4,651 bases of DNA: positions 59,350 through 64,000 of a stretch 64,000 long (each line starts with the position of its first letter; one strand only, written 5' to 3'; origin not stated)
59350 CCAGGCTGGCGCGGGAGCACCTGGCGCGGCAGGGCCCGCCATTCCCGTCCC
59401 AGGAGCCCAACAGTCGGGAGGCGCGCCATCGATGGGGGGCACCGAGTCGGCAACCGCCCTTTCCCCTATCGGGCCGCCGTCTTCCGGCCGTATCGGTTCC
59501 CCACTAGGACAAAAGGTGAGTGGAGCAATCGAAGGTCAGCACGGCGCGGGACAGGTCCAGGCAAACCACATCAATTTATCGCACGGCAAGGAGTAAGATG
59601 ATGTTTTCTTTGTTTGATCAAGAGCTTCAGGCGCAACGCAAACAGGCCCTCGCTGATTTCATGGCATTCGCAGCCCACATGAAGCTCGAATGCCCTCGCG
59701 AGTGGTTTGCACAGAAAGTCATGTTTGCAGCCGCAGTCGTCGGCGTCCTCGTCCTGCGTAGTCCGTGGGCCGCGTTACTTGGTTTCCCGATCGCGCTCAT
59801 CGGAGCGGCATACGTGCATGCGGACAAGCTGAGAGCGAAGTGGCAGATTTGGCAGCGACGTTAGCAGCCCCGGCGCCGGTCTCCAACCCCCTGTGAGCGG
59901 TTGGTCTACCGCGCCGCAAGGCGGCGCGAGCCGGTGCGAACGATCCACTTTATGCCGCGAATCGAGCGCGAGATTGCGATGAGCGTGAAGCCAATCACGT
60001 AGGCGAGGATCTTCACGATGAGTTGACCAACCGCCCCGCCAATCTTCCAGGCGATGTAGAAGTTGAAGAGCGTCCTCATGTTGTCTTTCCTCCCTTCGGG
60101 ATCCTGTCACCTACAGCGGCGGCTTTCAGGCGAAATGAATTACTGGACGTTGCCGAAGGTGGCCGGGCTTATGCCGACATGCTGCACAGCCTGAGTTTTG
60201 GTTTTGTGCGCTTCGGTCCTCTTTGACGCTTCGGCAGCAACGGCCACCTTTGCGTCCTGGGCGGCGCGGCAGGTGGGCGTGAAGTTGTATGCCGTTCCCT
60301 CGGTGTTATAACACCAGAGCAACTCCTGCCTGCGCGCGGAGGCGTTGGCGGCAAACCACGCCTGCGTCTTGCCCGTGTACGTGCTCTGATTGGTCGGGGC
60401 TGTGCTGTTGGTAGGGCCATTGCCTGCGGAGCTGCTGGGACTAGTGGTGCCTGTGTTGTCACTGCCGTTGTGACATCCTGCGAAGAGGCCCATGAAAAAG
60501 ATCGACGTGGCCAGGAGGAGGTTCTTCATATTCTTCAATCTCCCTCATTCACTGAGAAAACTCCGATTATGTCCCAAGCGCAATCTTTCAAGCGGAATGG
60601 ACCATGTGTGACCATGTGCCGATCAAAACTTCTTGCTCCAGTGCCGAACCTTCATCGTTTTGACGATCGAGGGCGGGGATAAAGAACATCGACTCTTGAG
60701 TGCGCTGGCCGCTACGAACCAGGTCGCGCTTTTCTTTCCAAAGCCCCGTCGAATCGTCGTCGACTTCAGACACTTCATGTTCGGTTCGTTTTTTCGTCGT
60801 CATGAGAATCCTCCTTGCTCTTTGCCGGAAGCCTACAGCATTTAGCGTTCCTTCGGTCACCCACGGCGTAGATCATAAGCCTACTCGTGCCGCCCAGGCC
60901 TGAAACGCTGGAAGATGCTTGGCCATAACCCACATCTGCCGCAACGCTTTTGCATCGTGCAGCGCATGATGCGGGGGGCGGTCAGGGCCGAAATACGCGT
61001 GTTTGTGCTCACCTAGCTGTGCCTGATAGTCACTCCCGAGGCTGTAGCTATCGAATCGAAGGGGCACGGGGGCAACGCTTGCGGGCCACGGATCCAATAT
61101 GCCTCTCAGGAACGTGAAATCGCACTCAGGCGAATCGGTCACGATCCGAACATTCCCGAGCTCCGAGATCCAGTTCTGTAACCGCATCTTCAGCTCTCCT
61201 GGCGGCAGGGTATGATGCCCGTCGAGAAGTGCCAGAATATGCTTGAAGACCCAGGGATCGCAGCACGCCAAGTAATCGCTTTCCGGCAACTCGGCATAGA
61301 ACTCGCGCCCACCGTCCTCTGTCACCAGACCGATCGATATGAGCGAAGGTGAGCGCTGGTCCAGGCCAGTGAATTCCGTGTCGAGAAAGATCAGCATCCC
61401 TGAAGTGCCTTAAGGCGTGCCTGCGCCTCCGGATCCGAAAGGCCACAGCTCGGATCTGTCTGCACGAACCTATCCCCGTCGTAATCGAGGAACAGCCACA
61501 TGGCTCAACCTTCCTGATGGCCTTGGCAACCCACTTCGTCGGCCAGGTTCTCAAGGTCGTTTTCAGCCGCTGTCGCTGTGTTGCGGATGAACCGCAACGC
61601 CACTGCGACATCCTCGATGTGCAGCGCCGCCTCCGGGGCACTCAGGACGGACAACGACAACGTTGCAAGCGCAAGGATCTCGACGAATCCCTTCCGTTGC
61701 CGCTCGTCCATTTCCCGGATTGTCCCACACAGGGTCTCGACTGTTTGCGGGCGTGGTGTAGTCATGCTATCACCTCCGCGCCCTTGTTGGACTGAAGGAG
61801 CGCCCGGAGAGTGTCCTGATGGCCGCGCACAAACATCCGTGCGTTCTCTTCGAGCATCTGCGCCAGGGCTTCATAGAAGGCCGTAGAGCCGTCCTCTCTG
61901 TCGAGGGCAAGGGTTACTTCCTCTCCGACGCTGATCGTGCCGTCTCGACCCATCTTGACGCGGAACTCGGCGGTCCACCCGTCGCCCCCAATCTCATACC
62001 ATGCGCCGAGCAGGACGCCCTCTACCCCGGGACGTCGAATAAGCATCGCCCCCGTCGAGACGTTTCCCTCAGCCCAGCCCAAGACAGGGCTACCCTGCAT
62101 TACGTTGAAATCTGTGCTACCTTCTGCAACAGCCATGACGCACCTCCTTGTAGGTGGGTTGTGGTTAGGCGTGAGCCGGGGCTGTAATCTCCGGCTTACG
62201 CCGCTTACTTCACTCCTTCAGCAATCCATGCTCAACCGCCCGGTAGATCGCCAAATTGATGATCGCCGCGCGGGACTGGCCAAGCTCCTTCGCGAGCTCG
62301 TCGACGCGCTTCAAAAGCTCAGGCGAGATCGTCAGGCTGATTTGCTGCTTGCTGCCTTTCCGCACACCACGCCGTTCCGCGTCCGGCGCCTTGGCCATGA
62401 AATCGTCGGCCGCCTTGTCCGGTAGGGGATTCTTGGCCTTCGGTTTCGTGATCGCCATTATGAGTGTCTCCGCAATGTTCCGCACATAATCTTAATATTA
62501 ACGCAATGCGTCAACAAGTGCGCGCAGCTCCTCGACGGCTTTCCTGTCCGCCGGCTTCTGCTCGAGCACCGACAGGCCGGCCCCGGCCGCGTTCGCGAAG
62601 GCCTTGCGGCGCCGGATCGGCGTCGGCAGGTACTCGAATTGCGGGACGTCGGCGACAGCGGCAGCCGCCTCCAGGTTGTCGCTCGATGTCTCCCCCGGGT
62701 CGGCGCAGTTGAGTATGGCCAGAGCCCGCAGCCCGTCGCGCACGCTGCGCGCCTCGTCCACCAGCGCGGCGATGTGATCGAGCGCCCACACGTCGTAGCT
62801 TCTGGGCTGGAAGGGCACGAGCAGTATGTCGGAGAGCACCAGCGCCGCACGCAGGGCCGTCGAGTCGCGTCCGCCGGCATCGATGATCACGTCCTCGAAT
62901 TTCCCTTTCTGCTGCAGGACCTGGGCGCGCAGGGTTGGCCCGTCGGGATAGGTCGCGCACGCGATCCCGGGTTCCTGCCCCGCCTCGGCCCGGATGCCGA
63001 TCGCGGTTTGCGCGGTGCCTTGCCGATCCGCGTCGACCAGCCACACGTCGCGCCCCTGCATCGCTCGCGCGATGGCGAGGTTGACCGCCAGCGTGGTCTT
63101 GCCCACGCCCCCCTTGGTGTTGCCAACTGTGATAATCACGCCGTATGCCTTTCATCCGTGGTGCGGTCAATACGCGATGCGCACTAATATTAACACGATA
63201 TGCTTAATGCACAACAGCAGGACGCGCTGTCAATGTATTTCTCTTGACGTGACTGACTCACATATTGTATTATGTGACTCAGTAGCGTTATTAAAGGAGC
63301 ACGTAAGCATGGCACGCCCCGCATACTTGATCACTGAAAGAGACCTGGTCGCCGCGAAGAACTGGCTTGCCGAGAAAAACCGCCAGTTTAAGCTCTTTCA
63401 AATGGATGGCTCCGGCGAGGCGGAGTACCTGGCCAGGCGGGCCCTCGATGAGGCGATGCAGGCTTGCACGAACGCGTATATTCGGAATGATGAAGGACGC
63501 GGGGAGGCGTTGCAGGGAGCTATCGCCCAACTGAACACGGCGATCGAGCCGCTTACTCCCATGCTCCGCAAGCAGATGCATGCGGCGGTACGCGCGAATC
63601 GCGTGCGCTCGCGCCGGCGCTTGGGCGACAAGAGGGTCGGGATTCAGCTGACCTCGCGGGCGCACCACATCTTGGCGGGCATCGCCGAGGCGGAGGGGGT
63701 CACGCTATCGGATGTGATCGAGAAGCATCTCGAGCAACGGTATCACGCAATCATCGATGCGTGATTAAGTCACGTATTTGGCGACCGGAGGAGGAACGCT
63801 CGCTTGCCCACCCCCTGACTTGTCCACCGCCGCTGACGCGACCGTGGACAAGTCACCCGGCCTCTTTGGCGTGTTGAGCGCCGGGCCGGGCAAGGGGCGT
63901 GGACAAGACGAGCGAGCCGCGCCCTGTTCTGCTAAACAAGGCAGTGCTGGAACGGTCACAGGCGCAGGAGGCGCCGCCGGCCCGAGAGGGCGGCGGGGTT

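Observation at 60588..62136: Chain of translationally coupled tiny genes feeding into a stand-alone DEDDh exonuclease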

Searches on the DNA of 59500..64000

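Call 87: search_rna_families(source=window, start=59500, end=64000, threshold=evalue, max_evalue=1)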
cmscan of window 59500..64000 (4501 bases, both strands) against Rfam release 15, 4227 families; matches with E-value up to 1: 2.
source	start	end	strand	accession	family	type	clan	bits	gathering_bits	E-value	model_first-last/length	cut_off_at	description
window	62129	62203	-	RF00043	Plasmid_R1162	Gene; antisense;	-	54.4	55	1.1e-07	1-75/75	no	R1162-like plasmid antisense RNA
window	62130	62206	+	RF01811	PtaRNA1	Gene; antitoxin;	-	29.7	47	0.0052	1-72/72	no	Plasmid transferred anti-sense RNA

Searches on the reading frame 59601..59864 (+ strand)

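Call 109: search_protein_families(library=ncbifam, proteins=[window:59601-59864:+], max_evalue=0.1)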
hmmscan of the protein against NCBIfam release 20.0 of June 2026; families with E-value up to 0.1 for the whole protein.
window:59601-59864:+ (87 aa): 2 families
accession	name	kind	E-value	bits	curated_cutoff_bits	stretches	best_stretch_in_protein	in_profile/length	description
NF004902.0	PRK06265.1-1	equivalog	0.016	14.9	219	1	25-75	52-101/213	cobalt transporter CbiM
NF009160.0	PRK12505.1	equivalog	0.082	12.3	140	1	23-53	72-102/179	putative monovalent cation/H+ antiporter subunit B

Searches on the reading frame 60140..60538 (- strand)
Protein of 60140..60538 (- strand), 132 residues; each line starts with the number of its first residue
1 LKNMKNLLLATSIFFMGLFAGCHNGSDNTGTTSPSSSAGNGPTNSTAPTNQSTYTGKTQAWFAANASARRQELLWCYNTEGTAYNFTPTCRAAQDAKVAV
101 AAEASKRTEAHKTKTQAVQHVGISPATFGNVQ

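Call 5: search_protein_families(library=pfam, proteins=[window:60140-60538:-], max_evalue=1)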
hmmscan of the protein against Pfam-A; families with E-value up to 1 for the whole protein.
window:60140-60538:- (132 aa): 0 families

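Call 12: search_protein_families(library=ncbifam, proteins=[window:60140-60538:-], max_evalue=1)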
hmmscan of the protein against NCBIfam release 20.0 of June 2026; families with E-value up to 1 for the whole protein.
window:60140-60538:- (132 aa): 1 family
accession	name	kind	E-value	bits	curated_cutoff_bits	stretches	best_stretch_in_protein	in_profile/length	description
NF033894.1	Eex_IncN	subfamily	0.00074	19.4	33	1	57-97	23-62/65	EexN family lipoprotein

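Call 13: search_protein_families(library=phrogs, proteins=[window:60140-60538:-], max_evalue=0.1)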
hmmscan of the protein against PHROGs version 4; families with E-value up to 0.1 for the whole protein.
window:60140-60538:- (132 aa): 1 family
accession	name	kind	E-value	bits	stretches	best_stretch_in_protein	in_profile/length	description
phrog_38604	-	unknown function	0.1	14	0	42-100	6-59/73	-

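Call 14: search_protein_families(library=padloc, proteins=[window:60140-60538:-], max_evalue=0.1)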
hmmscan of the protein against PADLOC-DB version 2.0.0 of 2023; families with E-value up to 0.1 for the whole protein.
window:60140-60538:- (132 aa): 0 families

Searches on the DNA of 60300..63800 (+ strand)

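Call 6: search_dna_similar(query=window:60300-63800:+, collection=plasmids, mode=near, max_rows=30)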
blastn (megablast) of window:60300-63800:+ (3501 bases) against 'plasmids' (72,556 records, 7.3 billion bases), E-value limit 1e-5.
No match.

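Call 89: search_rna_families(source=window, start=61900, end=62500, threshold=evalue, max_evalue=1, show_alignments=3)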
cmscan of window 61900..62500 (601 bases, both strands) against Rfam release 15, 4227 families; matches with E-value up to 1: 3.
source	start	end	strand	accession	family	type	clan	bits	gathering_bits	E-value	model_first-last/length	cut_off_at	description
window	62129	62203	-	RF00043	Plasmid_R1162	Gene; antisense;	-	54.4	55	1.5e-08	1-75/75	no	R1162-like plasmid antisense RNA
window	62130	62206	+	RF01811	PtaRNA1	Gene; antitoxin;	-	29.7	47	0.0007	1-72/72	no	Plasmid transferred anti-sense RNA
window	62131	62207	+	RF02239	asX6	Gene; sRNA;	-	20.1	50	0.53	1-93/93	no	Xanthomonas sRNA asX6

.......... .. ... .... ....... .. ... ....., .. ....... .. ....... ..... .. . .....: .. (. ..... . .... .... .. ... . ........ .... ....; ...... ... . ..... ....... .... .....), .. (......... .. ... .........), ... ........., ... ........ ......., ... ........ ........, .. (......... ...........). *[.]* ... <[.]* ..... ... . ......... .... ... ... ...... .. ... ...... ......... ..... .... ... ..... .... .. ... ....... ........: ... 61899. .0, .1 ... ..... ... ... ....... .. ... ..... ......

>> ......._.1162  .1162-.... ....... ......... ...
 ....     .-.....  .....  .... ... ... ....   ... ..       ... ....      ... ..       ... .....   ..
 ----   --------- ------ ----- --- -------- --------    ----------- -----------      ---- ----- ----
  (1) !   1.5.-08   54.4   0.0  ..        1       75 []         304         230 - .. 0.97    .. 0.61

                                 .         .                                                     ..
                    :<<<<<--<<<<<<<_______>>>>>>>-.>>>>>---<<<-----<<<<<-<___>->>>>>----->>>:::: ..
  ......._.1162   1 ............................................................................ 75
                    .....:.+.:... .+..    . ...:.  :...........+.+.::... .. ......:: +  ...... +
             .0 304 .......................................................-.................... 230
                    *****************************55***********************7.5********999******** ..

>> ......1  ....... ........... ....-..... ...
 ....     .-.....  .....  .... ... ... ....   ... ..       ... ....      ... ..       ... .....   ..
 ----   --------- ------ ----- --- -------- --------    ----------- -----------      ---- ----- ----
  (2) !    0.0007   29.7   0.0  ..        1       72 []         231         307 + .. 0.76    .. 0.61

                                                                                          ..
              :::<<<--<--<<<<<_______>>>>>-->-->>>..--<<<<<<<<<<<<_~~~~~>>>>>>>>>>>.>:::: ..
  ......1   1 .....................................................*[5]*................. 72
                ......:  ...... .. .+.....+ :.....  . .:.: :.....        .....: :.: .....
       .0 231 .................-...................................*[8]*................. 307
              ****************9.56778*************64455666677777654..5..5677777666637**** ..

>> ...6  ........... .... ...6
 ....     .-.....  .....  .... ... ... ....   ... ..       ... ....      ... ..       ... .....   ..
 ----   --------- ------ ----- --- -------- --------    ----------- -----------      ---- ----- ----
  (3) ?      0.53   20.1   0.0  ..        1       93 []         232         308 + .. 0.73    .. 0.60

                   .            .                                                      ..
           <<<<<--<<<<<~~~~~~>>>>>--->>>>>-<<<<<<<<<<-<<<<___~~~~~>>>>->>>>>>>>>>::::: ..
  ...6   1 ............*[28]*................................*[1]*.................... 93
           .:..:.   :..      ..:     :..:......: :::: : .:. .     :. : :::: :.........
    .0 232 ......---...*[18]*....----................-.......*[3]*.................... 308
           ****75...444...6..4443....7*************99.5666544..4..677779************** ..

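Call 94: search_rna_families(sources=[L003, L001, L012, L188, L189, L006, L011], threshold=evalue, max_evalue=0.1)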
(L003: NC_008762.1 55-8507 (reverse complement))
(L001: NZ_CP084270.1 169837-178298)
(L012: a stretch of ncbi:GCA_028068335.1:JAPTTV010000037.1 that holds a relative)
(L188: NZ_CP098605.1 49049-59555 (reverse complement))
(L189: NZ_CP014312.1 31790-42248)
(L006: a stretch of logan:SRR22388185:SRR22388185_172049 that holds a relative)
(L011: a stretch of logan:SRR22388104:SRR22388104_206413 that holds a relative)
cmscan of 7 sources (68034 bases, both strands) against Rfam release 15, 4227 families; matches with E-value up to 0.1: 2.
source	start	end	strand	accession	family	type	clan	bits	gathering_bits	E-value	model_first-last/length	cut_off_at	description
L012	2108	2181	+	RF00005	tRNA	Gene; tRNA;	CL00001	72.8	29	5.8e-14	1-71/71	no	tRNA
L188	5627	5726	+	RF00005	tRNA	Gene; tRNA;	CL00001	48.9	29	2.2e-07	1-71/71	no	tRNA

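Call 95: search_dna_similar(query=window:62120-62215:-, collection=plasmids, mode=distant, max_evalue=0.01, max_rows=40, rows=spread)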
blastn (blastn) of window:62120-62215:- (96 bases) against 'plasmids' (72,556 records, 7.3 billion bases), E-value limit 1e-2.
Records with a match: 3; places in all: 3; records where one place covers at least 80% of the query: 0.
Best place of each record, by identity: 80-90% 3.
By first word of the organism name: Escherichia 1; uncultured 1; Cupriavidus 1.
By predicted mobility (MOB-suite, as given by PLSDB): non-mobilizable 2; mobilizable 1.
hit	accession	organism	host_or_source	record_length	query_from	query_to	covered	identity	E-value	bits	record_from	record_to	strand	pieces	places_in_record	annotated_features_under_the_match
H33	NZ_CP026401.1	Escherichia coli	-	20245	9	58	52%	84.0%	1e-4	52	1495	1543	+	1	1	hypothetical protein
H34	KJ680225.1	uncultured bacterium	-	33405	45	91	49%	85.4%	1e-4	53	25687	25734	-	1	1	none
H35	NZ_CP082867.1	Cupriavidus pauculus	-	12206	43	85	45%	88.6%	4e-5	55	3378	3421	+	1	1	none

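Call 96: get_annotated_region(hit=H35, flank=3000)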
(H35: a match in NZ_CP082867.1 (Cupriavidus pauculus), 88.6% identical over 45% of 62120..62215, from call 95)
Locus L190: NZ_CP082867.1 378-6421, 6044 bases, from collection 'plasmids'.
description: Cupriavidus pauculus strain FDAARGOS_1472 plasmid unnamed4, complete sequence
organism: Cupriavidus pauculus (NCBI taxid 82633)
taxonomy: Bacteria; Pseudomonadota; Betaproteobacteria; Burkholderiales; Burkholderiaceae; Cupriavidus; Cupriavidus pauculus
host: -; source: -; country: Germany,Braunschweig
typing (MOB-suite, as given by PLSDB): non-mobilizable
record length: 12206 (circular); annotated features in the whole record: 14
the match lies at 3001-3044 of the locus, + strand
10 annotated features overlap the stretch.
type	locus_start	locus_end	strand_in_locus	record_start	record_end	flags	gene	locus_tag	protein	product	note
CDS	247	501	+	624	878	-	-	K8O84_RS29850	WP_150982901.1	hypothetical protein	-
CDS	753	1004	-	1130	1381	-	-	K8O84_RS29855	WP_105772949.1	helix-turn-helix transcriptional regulator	-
CDS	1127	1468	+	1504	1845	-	-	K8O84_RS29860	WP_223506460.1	hypothetical protein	-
CDS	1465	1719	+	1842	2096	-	-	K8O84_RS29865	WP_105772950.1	hypothetical protein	-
CDS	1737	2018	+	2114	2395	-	-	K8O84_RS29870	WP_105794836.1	hypothetical protein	-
CDS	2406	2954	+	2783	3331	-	-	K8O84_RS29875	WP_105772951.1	tyrosine-type recombinase/integrase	GO:0015074 - DNA integration [Evidence IEA]; GO:0006310 - DNA recombination [Evidence IEA]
CDS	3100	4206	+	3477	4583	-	-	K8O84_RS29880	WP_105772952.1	DNA methyltransferase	GO:0006306 - DNA methylation [Evidence IEA]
CDS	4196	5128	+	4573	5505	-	-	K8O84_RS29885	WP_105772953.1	hypothetical protein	-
CDS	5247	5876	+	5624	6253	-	parA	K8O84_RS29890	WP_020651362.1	ParA family partition ATPase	-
CDS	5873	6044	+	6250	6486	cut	-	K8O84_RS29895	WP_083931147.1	plasmid partition protein ParG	-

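Call 97: get_annotated_region(hit=H34, flank=3000)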
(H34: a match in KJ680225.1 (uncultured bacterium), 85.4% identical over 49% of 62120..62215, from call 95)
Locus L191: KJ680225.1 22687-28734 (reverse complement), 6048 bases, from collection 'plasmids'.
description: Uncultured bacterium plasmid PLAsvaD clone PLAsvaD-1, complete sequence
organism: uncultured bacterium (NCBI taxid 77133)
taxonomy: Bacteria; ; ; ; ; ; uncultured bacterium
host: -; source: -; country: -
typing (MOB-suite, as given by PLSDB): non-mobilizable; replicon rep_cluster_1198
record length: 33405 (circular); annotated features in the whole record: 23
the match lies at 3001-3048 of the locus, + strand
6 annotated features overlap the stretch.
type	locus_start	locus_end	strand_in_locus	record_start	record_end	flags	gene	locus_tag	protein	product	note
CDS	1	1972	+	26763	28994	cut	-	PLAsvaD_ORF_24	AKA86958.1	Relaxse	-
CDS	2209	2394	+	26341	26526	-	-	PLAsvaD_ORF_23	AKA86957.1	hypothetical protein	-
CDS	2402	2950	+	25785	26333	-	xerD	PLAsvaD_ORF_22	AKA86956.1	XerD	-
CDS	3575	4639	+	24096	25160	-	-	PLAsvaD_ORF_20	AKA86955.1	Mtase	-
CDS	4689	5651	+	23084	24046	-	-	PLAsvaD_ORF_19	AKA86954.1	hypothetical protein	-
CDS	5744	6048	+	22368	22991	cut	-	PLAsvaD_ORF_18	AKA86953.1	ATPase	-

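Call 98: get_annotated_region(hit=H33, flank=3000)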
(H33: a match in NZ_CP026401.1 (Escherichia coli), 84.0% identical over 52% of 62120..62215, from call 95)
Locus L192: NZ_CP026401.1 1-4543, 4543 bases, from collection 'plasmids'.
description: Escherichia coli strain ECONIH4 plasmid pKPC-b33e, complete sequence
organism: Escherichia coli (NCBI taxid 562)
taxonomy: Bacteria; Pseudomonadota; Gammaproteobacteria; Enterobacterales; Enterobacteriaceae; Escherichia; Escherichia coli
host: -; source: -; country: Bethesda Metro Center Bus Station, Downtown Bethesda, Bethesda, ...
typing (MOB-suite, as given by PLSDB): mobilizable; replicon IncQ2; relaxase MOBP
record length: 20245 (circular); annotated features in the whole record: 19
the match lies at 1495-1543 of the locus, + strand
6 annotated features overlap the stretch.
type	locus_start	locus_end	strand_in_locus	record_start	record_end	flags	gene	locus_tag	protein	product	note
CDS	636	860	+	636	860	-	-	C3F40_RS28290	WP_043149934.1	antitoxin MazE family protein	-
CDS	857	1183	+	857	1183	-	-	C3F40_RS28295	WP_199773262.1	type II toxin-antitoxin system PemK/MazF family toxin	-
CDS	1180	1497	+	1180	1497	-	-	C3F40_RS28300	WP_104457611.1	hypothetical protein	-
CDS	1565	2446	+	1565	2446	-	-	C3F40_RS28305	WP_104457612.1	helicase RepA family protein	-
CDS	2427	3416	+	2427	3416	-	repC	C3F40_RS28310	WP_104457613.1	replication protein C, IncQ-type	-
CDS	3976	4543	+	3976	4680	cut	-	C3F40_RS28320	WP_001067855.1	IS6-like element IS26 family transposase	GO:0006313 - DNA transposition [Evidence IEA]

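Call 99: search_rna_families(sources=[L190, L191, L192], threshold=evalue, max_evalue=0.1)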
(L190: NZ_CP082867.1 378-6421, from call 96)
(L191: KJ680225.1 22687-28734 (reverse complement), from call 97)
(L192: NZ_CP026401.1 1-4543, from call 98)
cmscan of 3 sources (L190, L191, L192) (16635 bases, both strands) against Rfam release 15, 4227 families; matches with E-value up to 0.1: 7.
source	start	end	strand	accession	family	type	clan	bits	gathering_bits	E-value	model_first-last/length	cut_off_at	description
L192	1499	1572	+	RF00043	Plasmid_R1162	Gene; antisense;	-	75.1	55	1.2e-11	1-75/75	no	R1162-like plasmid antisense RNA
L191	2972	3044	+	RF00043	Plasmid_R1162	Gene; antisense;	-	57.9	55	7e-08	1-75/75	no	R1162-like plasmid antisense RNA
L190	2971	3045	-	RF01811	PtaRNA1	Gene; antitoxin;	-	54.2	47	1.4e-08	1-72/72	no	Plasmid transferred anti-sense RNA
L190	2974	3046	+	RF00043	Plasmid_R1162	Gene; antisense;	-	45.9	55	3.1e-05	1-75/75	no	R1162-like plasmid antisense RNA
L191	2969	3043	-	RF01811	PtaRNA1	Gene; antitoxin;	-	42.8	47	1e-05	1-72/72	no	Plasmid transferred anti-sense RNA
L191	2970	3042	-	RF01809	symR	Gene; antitoxin;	-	40.8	61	7.7e-05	1-77/77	no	SymR antitoxin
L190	2972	3044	-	RF01809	symR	Gene; antitoxin;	-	35.2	61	0.0017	1-77/77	no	SymR antitoxin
